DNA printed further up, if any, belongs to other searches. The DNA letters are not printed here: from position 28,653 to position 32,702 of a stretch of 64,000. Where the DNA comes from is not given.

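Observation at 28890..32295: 1249-aa cargo protein is an end-to-end tandem duplication of a ~580-aa unit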

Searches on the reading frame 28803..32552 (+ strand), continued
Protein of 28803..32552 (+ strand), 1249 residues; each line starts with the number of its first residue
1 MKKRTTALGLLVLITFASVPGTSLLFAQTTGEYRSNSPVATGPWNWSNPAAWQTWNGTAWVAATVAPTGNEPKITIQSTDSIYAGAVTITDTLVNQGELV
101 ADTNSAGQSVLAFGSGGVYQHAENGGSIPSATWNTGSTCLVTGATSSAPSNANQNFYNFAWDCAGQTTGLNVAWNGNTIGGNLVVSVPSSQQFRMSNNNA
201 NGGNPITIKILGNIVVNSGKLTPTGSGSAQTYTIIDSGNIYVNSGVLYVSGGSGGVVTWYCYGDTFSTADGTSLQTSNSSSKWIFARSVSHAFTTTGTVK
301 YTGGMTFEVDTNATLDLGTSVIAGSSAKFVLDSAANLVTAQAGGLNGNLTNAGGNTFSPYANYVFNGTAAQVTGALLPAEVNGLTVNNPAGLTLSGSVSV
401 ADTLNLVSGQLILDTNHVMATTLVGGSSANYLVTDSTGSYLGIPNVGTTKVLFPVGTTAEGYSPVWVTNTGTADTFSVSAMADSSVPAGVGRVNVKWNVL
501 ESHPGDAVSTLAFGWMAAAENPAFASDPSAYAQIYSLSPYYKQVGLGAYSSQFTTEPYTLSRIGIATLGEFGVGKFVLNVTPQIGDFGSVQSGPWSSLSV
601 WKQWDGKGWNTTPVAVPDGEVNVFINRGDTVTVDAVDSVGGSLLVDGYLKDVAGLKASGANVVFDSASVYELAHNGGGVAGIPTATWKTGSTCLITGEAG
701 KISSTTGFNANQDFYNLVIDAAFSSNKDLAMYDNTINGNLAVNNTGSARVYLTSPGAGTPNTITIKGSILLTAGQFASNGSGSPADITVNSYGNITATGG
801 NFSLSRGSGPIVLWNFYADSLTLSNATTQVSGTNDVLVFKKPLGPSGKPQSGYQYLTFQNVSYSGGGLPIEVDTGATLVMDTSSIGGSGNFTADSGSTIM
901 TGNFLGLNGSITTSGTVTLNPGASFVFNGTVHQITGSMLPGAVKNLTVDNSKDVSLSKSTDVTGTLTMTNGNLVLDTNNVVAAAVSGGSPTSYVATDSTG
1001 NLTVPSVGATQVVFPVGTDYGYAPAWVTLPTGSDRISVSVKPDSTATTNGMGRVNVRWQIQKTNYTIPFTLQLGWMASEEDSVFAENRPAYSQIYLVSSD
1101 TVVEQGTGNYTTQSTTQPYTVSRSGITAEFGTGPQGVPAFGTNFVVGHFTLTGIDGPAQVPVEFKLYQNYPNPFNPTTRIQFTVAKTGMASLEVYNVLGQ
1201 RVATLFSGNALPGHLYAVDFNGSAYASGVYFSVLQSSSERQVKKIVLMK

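Call 22: find_related_loci(query=A1, collection=genome_contigs, flank=10000)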
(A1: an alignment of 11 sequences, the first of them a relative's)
Query A1 (1249 aa) in genome_contigs; peptide patterns used: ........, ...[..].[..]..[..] (x = any residue, [..] = any of these).
599 stretches matched a pattern (row limit reached: there are more); 592 encode a relative of the query (tblastn E <= 1e-3); the best 80 are kept; 80 distinct loci.
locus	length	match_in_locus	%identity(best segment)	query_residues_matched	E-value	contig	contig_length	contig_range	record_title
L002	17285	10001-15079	38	2-1249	0e+0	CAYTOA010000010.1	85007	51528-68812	MAG TPA_asm: uncultured Chitinophagaceae bacterium isolate binchicken_co241_368 genome assembly, contig: NODE_245_length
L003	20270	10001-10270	47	1160-1249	8e-23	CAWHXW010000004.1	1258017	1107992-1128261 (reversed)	MAG: Ignavibacteriota bacterium isolate MFD01476.bin.1.150 genome assembly, contig: contig_44924, whole genome shotgun s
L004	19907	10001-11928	44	1136-1249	8e-23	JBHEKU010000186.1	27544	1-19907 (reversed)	MAG: Ignavibacteria bacterium isolate bin.543 k141_3362697, whole genome shotgun sequence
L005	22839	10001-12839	50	1158-1249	3e-21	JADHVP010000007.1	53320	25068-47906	MAG: Ignavibacteria bacterium isolate BS750m-G4 BS-750m-C438, whole genome shotgun sequence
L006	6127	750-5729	42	1131-1249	2e-21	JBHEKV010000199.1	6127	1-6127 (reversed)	MAG: Ignavibacteria bacterium isolate bin.560 k141_6632122, whole genome shotgun sequence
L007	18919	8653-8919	54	1161-1249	3e-21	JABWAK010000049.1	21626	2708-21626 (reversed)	MAG: Bacteroidetes bacterium isolate MAG_2 scaffold_2464, whole genome shotgun sequence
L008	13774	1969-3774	51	1155-1249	2e-21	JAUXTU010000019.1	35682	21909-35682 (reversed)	MAG: Bacteroidota bacterium isolate C13_metabat.bin.24 C13_k141_356113, whole genome shotgun sequence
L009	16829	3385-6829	37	1090-1249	9e-21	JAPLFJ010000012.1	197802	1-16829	MAG: Ignavibacteriae bacterium isolate LacPavin_0920_WC57_MAG_36_34 LacPavin_0920_WC57_scaffold_39397, whole genome shot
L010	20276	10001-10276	47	1158-1249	9e-21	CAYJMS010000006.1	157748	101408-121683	MAG TPA_asm: uncultured Chitinophagaceae bacterium isolate ERP124720_co1_92 genome assembly, contig: NODE_124_length_157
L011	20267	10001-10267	47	1160-1249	2e-20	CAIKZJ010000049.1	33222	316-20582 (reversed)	MAG: uncultured Ignavibacteriae bacterium isolate LaPlata_bin-1896 genome assembly, contig: bin-1896:049/470, whole geno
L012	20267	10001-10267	49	1160-1249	2e-20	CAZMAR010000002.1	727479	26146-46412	MAG TPA_asm: uncultured Ignavibacteriaceae bacterium isolate binchicken_co135_97 genome assembly, contig: NODE_10_length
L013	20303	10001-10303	46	1148-1249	3e-20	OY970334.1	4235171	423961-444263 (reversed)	MAG: uncultured Bacteroidetes bacterium isolate MFD05512.bin.c.1 genome assembly, chromosome: 1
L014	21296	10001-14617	48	1159-1249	3e-20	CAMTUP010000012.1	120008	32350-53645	MAG: uncultured Ignavibacteria bacterium isolate G04_MAG_00020 genome assembly, contig: G04_MAG_00020_000000000015, whol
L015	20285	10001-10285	48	1159-1249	5e-20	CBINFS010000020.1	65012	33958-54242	MAG TPA_asm: uncultured bacterium isolate SRR16817064_binner12_Refined_7 genome assembly, contig: ERZ27394172.131, whole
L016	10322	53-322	46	1159-1249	6e-20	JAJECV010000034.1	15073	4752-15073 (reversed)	MAG: Rhodothermales bacterium isolate jk18xAbins.42 k141_224672, whole genome shotgun sequence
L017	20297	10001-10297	45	1150-1249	5e-20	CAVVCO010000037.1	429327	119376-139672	MAG: uncultured Ignavibacteriales bacterium isolate MFD02416.bin.1.346 genome assembly, contig: contig_9934, whole genom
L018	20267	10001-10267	49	1160-1249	8e-20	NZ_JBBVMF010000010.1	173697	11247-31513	Rhodohalobacter sp. 8-1 Scaffold10_1, whole genome shotgun sequence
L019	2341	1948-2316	39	1120-1249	4e-20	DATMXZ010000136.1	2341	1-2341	MAG TPA_asm: Ignavibacteria bacterium isolate SMAG_U13133 k141_127444, whole genome shotgun sequence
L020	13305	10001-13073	48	1147-1249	1e-19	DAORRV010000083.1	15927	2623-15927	MAG TPA_asm: Ignavibacteria bacterium isolate AMR_MDS_5334 NODE_1627_length_15927_cov_7.440335, whole genome shotgun seq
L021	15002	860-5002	51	1151-1249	1e-19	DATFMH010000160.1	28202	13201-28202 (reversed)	MAG TPA_asm: Balneolales bacterium isolate SMAG_U9220 k141_275481, whole genome shotgun sequence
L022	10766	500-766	48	1160-1249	1e-19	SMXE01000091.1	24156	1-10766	MAG: Caldithrix sp. isolate CR04bin15 k141_883847, whole genome shotgun sequence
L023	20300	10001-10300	44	1149-1249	2e-19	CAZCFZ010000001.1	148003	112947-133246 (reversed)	MAG TPA_asm: uncultured Ignavibacteriaceae bacterium isolate binchicken_co163_392 genome assembly, contig: NODE_67_lengt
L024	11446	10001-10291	45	1152-1249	2e-19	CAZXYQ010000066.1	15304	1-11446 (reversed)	MAG TPA_asm: uncultured Rhodohalobacter sp. isolate binchicken_co32_325 genome assembly, contig: NODE_6253_length_15304_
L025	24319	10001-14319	42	1150-1249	2e-19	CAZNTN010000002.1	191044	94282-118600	MAG TPA_asm: uncultured Melioribacter sp. isolate binchicken_co266_264 genome assembly, contig: NODE_154_length_191044_c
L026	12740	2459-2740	42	1154-1249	2e-19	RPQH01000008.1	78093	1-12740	MAG: Ignavibacteriae bacterium isolate metabat2.211 metabat2.211_Contig_420266, whole genome shotgun sequence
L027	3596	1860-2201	42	1143-1249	2e-19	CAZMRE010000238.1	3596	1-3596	MAG TPA_asm: uncultured Deferribacteres bacterium isolate binchicken_co164_22 genome assembly, contig: NODE_16790_length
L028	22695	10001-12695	44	1158-1249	4e-19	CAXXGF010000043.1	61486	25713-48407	MAG: Melioribacteraceae bacterium isolate 4100227e-7e26-4022-97d3-18b24a1ddb5a genome assembly, contig: contig_43, whole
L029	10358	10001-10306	48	1146-1249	4e-19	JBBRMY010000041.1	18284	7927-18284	MAG: Ignavibacteria bacterium isolate La1_metabat2.093 LA1C_B2.093_k141_3383666L_18284_cov_10.0000, whole genome shotgun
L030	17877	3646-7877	41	1148-1249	4e-19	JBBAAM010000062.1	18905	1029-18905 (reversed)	MAG: Melioribacteraceae bacterium isolate SO_2017_GW3_42 scaffold_1617_c1_OW296A_2017, whole genome shotgun sequence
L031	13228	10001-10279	49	1156-1249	5e-19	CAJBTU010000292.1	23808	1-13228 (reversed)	MAG: uncultured Ignavibacteriae bacterium isolate Loc090721-7m_bin-539 genome assembly, contig: bin-539:292/426, whole g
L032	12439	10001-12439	47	1137-1249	4e-19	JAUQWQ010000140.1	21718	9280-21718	MAG: Ignavibacteria bacterium isolate BIN7 contig_146927, whole genome shotgun sequence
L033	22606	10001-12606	35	1097-1249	1e-19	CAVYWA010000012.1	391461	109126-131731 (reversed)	MAG: uncultured Bacteroidetes bacterium isolate MFD01476.bin.1.210 genome assembly, contig: contig_23572, whole genome s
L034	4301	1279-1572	41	1151-1249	4e-19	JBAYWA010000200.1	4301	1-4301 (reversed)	MAG: Melioribacteraceae bacterium isolate SO_2016_LW3_72 scaffold36565_LW162_2016, whole genome shotgun sequence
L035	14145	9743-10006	52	1161-1249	6e-19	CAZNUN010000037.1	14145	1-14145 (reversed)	MAG TPA_asm: uncultured bacterium isolate SRP167436_co1_73 genome assembly, contig: NODE_7037_length_14145_cov_19.277360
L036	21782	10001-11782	44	1147-1249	7e-19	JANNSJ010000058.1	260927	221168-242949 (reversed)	MAG: Bacteroidota bacterium isolate SOY_31_metabat_225 SOY_31_k141_642093, whole genome shotgun sequence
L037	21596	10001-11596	39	1143-1249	6e-19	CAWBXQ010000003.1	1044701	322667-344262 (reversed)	MAG: uncultured Ignavibacteria bacterium isolate MFD05442.bin.1.421 genome assembly, contig: contig_1333, whole genome s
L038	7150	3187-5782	39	1116-1249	7e-19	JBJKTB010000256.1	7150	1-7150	MAG: Ignavibacteriaceae bacterium isolate Bin_97 S1Ck127_1533534_flag_1_multi_5.8875_len_7150, whole genome shotgun sequ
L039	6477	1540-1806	48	1160-1249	9e-19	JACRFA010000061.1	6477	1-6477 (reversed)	MAG: Ignavibacteriae bacterium isolate NC_groundwater_1713_Pr3_B-0.1um_53_10 SR-2_scaffold_141_708609, whole genome shot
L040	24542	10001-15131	47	1100-1249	4e-20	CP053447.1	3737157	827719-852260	MAG: Ignavibacteriota bacterium isolate IGN3 chromosome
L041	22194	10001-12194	51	1159-1249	1e-18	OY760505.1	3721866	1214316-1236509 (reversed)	MAG: Candidatus Delongbacteria bacterium isolate e048cef4-8537-4b4e-84e6-a717ce783c17 genome assembly, chromosome: 1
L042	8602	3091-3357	47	1160-1249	1e-18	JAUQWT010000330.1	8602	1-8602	MAG: Ignavibacteria bacterium isolate BIN10 contig_177508, whole genome shotgun sequence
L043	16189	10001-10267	49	1160-1249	1e-18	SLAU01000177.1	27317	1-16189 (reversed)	MAG: Balneolaceae bacterium isolate CSSed162cmB_41R1 CSSed16-2cmB-2882, whole genome shotgun sequence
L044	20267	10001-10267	44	1160-1249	1e-18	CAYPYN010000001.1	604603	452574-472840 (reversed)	MAG TPA_asm: uncultured Bacteroidota bacterium isolate binchicken_co130_117 genome assembly, contig: NODE_3_length_60460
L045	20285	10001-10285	41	1154-1249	1e-18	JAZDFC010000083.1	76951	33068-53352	MAG: bacterium isolate MEGAHIT-group-0.183 k141_10339289, whole genome shotgun sequence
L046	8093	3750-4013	46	1161-1249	1e-18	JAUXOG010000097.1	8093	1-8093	MAG: Bacteroidota bacterium isolate C1_metabat.bin.52 C1_k141_221971, whole genome shotgun sequence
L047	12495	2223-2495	41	1158-1249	2e-18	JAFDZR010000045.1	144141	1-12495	MAG: Bacteroidetes bacterium isolate SZAS-89 BACT-TMP-11__45__length-144141, whole genome shotgun sequence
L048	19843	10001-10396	42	1134-1249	9e-19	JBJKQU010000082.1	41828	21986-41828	MAG: Candidatus Kryptoniota bacterium isolate Bin_42 S1Ck127_2922457_flag_0_multi_10.9952_len_41828, whole genome shotgu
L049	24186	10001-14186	43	1151-1249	2e-18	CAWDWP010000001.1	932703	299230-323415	MAG: uncultured Ignavibacteria bacterium isolate MFD05942.bin.1.387 genome assembly, contig: contig_10083, whole genome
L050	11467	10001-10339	42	1143-1249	2e-18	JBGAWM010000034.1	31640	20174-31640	MAG: Ignavibacteriaceae bacterium isolate MAG_AAO_AS.18 AAOAS-18_NODE_34_length_31640_cov_22.573932, whole genome shotgu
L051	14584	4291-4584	42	1151-1249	2e-18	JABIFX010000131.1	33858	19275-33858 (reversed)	MAG: Candidatus Neomarinimicrobiota bacterium isolate SI053_bin30 k141_410215, whole genome shotgun sequence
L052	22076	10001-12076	42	1160-1249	2e-18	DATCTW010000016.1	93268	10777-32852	MAG TPA_asm: Ignavibacteria bacterium isolate SMAG_U7341 k141_45413, whole genome shotgun sequence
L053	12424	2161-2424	46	1161-1249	2e-18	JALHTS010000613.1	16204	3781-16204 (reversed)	MAG: Ignavibacteriaceae bacterium isolate PFL30 seq_3563427, whole genome shotgun sequence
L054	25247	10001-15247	37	1105-1249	4e-18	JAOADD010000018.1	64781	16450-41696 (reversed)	MAG: Ignavibacteria bacterium isolate SKW224 k141_1381654, whole genome shotgun sequence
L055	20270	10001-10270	45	1159-1249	3e-18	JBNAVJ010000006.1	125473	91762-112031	MAG: Ignavibacteria bacterium isolate Kamch4342-D-MF-035 bin30.fa-6, whole genome shotgun sequence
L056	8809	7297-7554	45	1163-1249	3e-18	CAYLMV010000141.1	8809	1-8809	MAG TPA_asm: uncultured Chitinophagaceae bacterium isolate binchicken_co50_279 genome assembly, contig: NODE_10466_lengt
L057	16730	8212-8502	46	1152-1249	1e-19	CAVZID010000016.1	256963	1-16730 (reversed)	MAG: uncultured Bacteroidetes bacterium isolate MFD02416.bin.2.172 genome assembly, contig: contig_20899, whole genome s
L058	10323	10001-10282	45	1156-1249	4e-18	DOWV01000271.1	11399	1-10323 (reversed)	MAG TPA_asm: Bacteroidetes bacterium isolate UBA9647 contig_56713, whole genome shotgun sequence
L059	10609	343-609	48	1160-1249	4e-18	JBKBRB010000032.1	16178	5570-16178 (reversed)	MAG: Chloroherpetonaceae bacterium isolate 21I_052.bin.17 NODE_32_length_16178_cov_30.982920, whole genome shotgun seque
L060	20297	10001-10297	46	1150-1249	5e-18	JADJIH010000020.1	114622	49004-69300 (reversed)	MAG: Ignavibacteriales bacterium isolate Ega_18-Q3-R5-49_MAXAC.056 tig00192203-140-1151820, whole genome shotgun sequenc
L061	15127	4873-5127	44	1164-1249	5e-18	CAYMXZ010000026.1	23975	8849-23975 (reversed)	MAG TPA_asm: uncultured Caldithrix sp. isolate binchicken_co107_282 genome assembly, contig: NODE_5245_length_23975_cov_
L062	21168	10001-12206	40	1138-1249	7e-18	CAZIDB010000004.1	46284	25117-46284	MAG TPA_asm: uncultured Melioribacter sp. isolate binchicken_co20_358 genome assembly, contig: NODE_1799_length_46284_co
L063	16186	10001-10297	41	1155-1249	8e-18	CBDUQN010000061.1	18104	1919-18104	MAG TPA_asm: uncultured bacterium isolate SRR22302361_binner12_Refined_26 genome assembly, contig: ERZ25748748.1311, who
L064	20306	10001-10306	41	1147-1249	7e-18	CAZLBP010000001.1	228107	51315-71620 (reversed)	MAG TPA_asm: uncultured Ignavibacteriales bacterium isolate SRP141376_co3_222 genome assembly, contig: NODE_46_length_22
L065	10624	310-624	49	1150-1249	7e-18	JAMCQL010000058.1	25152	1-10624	MAG: Bacteroidetes bacterium isolate FK_Sedi_A_Bin.46 NODE_4178_length_25152_cov_321.872, whole genome shotgun sequence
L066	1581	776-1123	42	1137-1249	2e-18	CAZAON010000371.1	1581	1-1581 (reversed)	MAG TPA_asm: uncultured Flavobacteriales bacterium isolate binchicken_co200_43 genome assembly, contig: k141_732965, who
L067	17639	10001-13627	45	1136-1249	5e-22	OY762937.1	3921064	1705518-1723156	MAG: Ignavibacteriaceae bacterium isolate 77385eac-16a0-46d9-9606-3f30544cc643 genome assembly, chromosome: 1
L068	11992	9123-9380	48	1163-1249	9e-18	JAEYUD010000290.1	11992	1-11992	MAG: Bacteroidetes bacterium isolate OH_CBlB_156 k127_2539014, whole genome shotgun sequence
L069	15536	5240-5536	43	1151-1249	4e-19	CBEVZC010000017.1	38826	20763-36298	MAG TPA_asm: uncultured bacterium isolate SRR13309658_binner23_Refined_7 genome assembly, contig: ERZ26778863.30, whole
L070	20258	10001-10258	44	1163-1249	9e-18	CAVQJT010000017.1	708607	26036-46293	MAG: Calditrichia bacterium isolate MFD09779.bin.2.87 genome assembly, contig: contig_7060, whole genome shotgun sequenc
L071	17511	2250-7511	39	1108-1249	4e-21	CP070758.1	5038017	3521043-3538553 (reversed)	MAG: Gemmatimonadota bacterium isolate bin29 chromosome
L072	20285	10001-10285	47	1159-1249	2e-18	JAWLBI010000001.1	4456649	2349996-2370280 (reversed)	MAG: Candidatus Zixiibacteriota bacterium isolate AC1.147 AC1.147.fa-1, whole genome shotgun sequence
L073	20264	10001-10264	47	1161-1249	1e-17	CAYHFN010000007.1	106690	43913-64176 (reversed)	MAG TPA_asm: uncultured Chitinophagaceae bacterium isolate ERP119702_co1_35 genome assembly, contig: NODE_104_length_106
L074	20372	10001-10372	37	1119-1249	2e-17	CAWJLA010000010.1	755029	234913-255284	MAG: uncultured Bacteroidetes bacterium isolate MFD02416.bin.1.83 genome assembly, contig: contig_82564, whole genome sh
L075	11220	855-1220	41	1135-1249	1e-17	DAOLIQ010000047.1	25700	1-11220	MAG TPA_asm: Ignavibacteriaceae bacterium isolate AMR_MDS_0288 NODE_252_length_25700_cov_8.348879, whole genome shotgun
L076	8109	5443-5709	47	1160-1249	1e-17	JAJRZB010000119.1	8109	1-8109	MAG: Bacteroidetes bacterium isolate Dive96_bin4.133 k141_701220, whole genome shotgun sequence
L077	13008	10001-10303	38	1152-1249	2e-17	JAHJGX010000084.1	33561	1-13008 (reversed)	MAG: bacterium isolate Modern_marine_glass_biofilm.mb.88 Modern_marine_glas.mb.88_k141_273655, whole genome shotgun sequ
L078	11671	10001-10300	42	1150-1249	2e-17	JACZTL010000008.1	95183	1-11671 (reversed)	MAG: Bacteroidetes bacterium isolate B13T1B10 B13T1B10_NODE61, whole genome shotgun sequence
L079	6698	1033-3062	43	1158-1249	2e-17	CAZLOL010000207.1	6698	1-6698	MAG TPA_asm: uncultured Ignavibacteriaceae bacterium isolate SRP173033_co1_9 genome assembly, contig: NODE_30138_length_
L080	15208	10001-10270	41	1161-1249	3e-17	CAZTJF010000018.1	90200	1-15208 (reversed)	MAG TPA_asm: uncultured Ignavibacteriaceae bacterium isolate SRP173033_co3_36 genome assembly, contig: NODE_174_length_9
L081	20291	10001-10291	41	1157-1249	3e-17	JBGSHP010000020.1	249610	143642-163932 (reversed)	MAG: Candidatus Zixiibacteriota bacterium isolate JTS-AC108 k141_267402, whole genome shotgun sequence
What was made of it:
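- Tried and rejected: It gave only one full-length relative (L002) and no useful organism survey (call 22).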
